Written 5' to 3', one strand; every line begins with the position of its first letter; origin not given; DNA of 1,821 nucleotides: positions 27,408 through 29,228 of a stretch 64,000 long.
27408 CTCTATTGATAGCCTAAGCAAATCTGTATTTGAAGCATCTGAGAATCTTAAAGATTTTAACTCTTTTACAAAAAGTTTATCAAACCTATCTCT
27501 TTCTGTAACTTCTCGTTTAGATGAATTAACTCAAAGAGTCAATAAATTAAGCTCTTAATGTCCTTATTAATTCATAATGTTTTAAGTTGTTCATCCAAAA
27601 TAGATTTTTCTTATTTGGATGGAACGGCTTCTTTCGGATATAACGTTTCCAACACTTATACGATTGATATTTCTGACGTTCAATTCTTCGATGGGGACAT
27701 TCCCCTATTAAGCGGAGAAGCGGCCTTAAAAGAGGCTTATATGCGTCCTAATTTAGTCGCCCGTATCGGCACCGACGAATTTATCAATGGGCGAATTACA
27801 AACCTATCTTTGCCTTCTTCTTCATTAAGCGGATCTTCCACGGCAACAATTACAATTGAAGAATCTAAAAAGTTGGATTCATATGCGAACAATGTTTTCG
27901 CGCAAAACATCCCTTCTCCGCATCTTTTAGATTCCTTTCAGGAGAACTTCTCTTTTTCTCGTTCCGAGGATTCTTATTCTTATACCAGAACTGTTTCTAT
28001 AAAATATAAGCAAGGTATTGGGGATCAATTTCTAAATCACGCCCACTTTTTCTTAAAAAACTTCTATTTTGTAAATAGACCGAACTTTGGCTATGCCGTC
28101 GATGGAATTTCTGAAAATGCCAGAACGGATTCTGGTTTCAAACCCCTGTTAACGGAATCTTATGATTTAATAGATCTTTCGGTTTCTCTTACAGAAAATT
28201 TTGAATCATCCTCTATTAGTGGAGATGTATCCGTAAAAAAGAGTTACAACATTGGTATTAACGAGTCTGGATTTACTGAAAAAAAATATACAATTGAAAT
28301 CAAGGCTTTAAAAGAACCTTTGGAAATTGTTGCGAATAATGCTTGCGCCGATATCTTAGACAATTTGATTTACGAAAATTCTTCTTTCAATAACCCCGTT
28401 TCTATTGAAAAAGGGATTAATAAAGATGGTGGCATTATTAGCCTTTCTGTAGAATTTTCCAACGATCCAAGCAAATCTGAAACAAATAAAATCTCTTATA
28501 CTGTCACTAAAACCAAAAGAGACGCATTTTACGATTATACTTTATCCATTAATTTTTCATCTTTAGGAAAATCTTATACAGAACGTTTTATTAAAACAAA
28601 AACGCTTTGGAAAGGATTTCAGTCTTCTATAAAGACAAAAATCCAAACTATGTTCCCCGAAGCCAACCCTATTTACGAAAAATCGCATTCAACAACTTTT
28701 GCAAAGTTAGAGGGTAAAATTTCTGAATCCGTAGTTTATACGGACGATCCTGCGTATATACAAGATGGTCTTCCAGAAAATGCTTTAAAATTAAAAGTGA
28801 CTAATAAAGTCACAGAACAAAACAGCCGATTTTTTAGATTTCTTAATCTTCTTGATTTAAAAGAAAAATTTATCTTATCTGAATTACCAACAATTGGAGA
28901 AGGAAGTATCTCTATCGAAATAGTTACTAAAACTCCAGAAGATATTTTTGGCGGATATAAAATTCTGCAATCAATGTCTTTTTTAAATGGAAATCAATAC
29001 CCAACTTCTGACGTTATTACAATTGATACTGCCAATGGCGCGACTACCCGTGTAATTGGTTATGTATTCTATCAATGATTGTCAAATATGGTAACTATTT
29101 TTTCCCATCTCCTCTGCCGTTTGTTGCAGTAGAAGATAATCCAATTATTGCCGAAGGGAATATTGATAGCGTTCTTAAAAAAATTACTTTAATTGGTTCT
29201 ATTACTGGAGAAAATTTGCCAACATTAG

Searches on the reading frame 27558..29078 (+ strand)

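Call 18: search_protein_families(library=phrogs, proteins=[window:27558-29078:+], max_evalue=0.00001)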
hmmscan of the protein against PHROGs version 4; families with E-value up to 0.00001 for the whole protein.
window:27558-29078:+ (506 aa): 0 families

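Call 40: search_protein_families(library=pfam, proteins=[window:27558-29078:+], max_evalue=0.01)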
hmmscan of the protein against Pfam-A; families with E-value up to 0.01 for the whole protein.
window:27558-29078:+ (506 aa): 2 families
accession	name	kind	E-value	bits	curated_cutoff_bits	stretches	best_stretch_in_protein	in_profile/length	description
PF22976.2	RRM_10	-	0.0023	18.7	27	1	258-334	12-91/105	RRM domain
PF05339.17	DUF739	-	0.0096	16.5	27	0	381-437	5-60/69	Protein of unknown function (DUF739)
